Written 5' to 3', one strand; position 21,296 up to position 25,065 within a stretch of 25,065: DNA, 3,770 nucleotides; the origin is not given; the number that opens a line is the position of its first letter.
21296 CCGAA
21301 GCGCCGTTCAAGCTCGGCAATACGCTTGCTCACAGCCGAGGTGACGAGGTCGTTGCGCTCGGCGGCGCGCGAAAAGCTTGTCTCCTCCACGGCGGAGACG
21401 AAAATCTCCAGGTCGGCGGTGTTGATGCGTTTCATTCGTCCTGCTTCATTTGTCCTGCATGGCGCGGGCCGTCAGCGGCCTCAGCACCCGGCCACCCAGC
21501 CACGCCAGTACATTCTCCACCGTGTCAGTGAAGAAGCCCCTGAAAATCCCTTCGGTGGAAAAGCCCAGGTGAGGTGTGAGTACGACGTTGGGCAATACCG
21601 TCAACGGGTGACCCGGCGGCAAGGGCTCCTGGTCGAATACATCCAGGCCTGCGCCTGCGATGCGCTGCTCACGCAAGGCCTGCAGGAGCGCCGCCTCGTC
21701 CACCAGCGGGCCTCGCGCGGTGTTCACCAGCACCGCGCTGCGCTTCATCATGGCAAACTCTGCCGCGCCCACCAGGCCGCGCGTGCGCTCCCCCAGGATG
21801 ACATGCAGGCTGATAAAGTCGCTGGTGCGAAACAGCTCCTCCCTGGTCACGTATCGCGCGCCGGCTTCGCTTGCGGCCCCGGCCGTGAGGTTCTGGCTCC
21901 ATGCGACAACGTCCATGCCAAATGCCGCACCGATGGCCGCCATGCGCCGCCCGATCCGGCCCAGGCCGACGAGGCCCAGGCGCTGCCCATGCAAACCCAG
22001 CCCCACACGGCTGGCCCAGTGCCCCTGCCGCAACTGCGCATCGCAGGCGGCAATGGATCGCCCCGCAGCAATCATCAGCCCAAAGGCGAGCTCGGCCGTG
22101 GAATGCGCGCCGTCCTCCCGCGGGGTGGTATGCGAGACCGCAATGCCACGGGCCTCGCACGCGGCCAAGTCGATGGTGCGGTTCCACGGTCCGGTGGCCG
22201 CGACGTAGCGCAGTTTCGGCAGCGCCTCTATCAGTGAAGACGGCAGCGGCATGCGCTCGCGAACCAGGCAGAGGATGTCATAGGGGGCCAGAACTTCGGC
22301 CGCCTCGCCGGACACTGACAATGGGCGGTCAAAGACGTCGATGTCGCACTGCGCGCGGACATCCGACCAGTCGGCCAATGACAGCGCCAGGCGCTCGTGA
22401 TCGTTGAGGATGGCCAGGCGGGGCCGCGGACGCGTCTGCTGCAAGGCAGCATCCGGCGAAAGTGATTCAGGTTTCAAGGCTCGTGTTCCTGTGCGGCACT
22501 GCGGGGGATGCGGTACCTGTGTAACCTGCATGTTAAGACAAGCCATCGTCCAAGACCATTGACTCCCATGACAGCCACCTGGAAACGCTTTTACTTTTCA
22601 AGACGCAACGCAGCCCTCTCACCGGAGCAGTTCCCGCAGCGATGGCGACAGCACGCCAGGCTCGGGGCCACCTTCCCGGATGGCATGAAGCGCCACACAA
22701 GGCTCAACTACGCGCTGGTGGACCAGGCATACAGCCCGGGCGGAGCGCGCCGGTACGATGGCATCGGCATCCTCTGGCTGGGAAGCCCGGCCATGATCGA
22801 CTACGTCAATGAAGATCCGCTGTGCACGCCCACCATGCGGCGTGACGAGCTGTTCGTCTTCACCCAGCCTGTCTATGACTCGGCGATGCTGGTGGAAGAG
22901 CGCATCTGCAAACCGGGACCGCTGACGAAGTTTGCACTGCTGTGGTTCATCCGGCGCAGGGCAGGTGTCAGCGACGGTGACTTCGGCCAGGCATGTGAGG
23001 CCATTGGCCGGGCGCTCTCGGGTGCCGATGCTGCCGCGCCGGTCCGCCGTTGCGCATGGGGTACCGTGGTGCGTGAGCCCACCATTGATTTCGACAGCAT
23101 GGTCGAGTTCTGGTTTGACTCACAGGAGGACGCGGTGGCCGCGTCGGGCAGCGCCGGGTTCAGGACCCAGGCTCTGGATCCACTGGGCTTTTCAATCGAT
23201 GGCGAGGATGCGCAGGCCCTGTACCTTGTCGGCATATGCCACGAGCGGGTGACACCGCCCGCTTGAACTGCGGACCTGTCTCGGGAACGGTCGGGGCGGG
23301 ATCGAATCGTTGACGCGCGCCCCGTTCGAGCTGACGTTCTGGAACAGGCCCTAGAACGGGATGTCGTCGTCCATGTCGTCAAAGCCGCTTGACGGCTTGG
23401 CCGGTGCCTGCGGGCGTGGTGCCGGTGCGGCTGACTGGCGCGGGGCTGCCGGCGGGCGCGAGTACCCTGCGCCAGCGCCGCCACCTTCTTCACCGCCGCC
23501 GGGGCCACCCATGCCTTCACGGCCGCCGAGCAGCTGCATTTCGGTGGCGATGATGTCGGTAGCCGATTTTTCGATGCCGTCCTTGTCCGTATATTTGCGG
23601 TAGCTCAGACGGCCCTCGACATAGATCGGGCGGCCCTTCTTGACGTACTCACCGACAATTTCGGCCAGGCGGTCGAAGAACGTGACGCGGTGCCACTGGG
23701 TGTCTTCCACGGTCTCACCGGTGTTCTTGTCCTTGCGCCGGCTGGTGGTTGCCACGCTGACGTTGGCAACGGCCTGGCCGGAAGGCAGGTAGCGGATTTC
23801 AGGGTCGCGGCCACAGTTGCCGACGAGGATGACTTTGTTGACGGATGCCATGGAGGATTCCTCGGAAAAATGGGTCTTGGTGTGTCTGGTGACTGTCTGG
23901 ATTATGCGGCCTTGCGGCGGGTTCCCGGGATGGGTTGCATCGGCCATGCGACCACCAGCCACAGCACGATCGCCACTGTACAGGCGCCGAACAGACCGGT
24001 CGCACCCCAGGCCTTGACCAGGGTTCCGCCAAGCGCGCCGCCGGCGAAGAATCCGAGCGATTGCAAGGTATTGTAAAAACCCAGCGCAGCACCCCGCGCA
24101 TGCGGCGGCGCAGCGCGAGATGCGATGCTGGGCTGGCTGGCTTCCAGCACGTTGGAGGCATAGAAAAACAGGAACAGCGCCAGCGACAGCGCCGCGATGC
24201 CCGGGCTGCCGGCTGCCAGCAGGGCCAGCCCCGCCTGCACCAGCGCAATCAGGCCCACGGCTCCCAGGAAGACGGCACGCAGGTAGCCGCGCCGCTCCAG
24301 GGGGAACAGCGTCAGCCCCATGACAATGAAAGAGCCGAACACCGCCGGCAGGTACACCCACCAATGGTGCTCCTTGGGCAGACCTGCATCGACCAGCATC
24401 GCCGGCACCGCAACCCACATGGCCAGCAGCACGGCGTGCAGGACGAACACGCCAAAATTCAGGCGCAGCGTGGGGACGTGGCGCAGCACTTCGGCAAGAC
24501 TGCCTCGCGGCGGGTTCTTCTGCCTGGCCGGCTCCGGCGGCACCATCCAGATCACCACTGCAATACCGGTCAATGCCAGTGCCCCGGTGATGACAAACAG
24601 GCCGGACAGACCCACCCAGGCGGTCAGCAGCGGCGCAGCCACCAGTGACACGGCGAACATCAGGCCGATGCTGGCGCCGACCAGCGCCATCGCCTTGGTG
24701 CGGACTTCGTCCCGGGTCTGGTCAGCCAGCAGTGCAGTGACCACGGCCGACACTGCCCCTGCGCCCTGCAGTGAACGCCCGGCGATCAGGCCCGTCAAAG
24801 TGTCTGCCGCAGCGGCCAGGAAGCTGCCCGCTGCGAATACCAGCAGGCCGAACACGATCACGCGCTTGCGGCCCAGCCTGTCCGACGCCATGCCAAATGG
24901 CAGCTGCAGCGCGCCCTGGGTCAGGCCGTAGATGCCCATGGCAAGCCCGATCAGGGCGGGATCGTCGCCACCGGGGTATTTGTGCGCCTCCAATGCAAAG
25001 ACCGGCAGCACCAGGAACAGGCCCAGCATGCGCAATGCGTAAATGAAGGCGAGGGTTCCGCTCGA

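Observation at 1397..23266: Uncharacterised ~22 kb multi-operon CoA-dependent catabolic supercluster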

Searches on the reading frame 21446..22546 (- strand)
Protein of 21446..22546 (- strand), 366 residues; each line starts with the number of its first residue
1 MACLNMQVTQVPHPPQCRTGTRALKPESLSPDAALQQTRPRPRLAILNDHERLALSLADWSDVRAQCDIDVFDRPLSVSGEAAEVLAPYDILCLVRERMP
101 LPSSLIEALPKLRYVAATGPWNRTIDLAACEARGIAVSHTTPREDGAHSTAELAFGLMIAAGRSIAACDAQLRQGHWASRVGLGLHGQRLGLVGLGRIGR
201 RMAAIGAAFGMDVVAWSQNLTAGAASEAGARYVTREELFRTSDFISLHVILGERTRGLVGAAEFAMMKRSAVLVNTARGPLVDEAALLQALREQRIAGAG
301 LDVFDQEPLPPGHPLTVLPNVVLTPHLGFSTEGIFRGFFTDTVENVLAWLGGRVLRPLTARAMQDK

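Call 7: search_protein_families(library=pfam, proteins=[window:21446-22546:-], max_evalue=0.001)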
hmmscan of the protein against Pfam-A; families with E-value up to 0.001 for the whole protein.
window:21446-22546:- (366 aa): 2 families
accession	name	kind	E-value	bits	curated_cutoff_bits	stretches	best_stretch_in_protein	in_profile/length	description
PF02826.25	2-Hacid_dh_C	-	1.2e-60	204.4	25.1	1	155-328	1-178/178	D-isomer specific 2-hydroxyacid dehydrogenase, NAD binding domain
PF00389.36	2-Hacid_dh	-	1.2e-11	44.9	24.6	1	66-355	19-129/134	D-isomer specific 2-hydroxyacid dehydrogenase, catalytic domain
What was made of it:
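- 21446..22531 (-): Module C: D-isomer-specific 2-hydroxyacid dehydrogenase (361 aa). Pfam 2-Hacid_dh_C (call 7).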

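Call 11: search_protein_families(library=ncbifam, proteins=[window:21446-22531:-], max_evalue=0.00001)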
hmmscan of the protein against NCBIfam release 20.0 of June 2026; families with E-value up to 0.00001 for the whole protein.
window:21446-22531:- (361 aa): 21 families
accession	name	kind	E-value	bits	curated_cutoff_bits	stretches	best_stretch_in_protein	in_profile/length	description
NF009714.1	PRK13243.1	equivalog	6.6e-61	206.5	455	1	88-352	51-320/332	glyoxylate reductase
TIGR01327.1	PGDH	equivalog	9.3e-60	202.9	454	1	75-349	32-305/525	phosphoglycerate dehydrogenase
NF005069.0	PRK06487.1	equivalog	7.2e-48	163.3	448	1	38-351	4-317/320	2-hydroxyacid dehydrogenase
NF011938.0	PRK15409.1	equivalog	4.2e-46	157.4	492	1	98-349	58-313/324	glyoxylate/hydroxypyruvate reductase GhrB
NF008759.0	PRK11790.1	equivalog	9e-44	149.8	404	1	84-327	55-299/410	phosphoglycerate dehydrogenase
NF006263.0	PRK08410.1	equivalog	6.9e-38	130.8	389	1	76-345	35-307/311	D-2-hydroxyacid dehydrogenase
NF005387.0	PRK06932.1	equivalog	2.7e-37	128.4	492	1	92-341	51-306/314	2-hydroxyacid dehydrogenase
NF041369.1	Dhydh_Halo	equivalog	9.2e-37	126.9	400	1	121-328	70-278/305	D-2-hydroxyacid dehydrogenase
NF000492.1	vanH_gen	exception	1.1e-31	110.1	540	1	93-302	51-255/312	D-lactate dehydrogenase VanH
NF000004.1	vanH-D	exception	2.8e-29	102.3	550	1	109-343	75-315/323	D-lactate dehydrogenase VanH-D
NF005027.0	PRK06436.1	equivalog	5.2e-29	101.3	261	1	144-348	84-283/303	2-hydroxyacid dehydrogenase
NF005750.0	PRK07574.1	equivalog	1.2e-26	93.7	329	1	101-327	109-340/386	NAD-dependent formate dehydrogenase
NF000371.1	vanH_Agroup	exception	2.3e-24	86.2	700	1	81-302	44-260/322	VanH-A/VanH-Pt family D-lactate dehydrogenase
NF001309.0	PRK00257.1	equivalog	2.6e-23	82.6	434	1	172-332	106-266/379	4-phosphoerythronate dehydrogenase PdxB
NF000128.1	vanH-Sc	exception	2.2e-22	79.6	650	1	72-302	51-275/337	D-lactate dehydrogenase VanH-Sc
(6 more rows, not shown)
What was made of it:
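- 21446..22531 (-): Below all NCBIfam cut-offs (call 11).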

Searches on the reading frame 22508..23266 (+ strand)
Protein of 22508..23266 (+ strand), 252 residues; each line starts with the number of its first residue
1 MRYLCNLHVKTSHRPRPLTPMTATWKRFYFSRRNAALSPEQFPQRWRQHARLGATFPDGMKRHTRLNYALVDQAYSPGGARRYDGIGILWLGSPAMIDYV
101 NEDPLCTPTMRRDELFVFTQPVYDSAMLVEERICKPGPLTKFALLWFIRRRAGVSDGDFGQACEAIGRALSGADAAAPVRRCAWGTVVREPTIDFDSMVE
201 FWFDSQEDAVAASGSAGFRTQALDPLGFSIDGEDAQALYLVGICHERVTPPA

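Call 7: search_protein_families(library=pfam, proteins=[window:22508-23266:+], max_evalue=0.001)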
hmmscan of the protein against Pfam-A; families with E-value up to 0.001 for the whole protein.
window:22508-23266:+ (252 aa): 1 family
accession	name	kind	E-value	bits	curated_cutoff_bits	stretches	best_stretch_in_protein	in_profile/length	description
PF07110.17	EthD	-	1.2e-09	39.6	22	0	36-114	3-89/96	EthD domain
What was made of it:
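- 22568..23266 (+): Module C: EthD-domain protein (232 aa). Pfam EthD, 40 bits (call 7).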

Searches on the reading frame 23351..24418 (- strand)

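Call 7: search_protein_families(library=pfam, proteins=[window:23351-24418:-], max_evalue=0.001)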
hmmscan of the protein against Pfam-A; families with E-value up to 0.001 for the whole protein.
window:23351-24418:- (355 aa): 1 family
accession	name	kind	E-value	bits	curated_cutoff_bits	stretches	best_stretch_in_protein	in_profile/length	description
PF00436.31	SSB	-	1.8e-35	121.6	26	1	193-297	1-104/104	Single-strand binding protein family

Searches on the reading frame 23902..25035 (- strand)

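Call 7: search_protein_families(library=pfam, proteins=[window:23902-25035:-], max_evalue=0.001)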
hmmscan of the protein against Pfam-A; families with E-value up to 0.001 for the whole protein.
window:23902-25035:- (377 aa): 2 families
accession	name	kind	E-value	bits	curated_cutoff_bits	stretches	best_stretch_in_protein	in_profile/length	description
PF07690.21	MFS_1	-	2e-46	159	33.4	2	4-332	10-346/347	Major Facilitator Superfamily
PF00083.30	Sugar_tr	-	1.7e-06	27.6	22.3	1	28-162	47-189/452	Sugar (and other) transporter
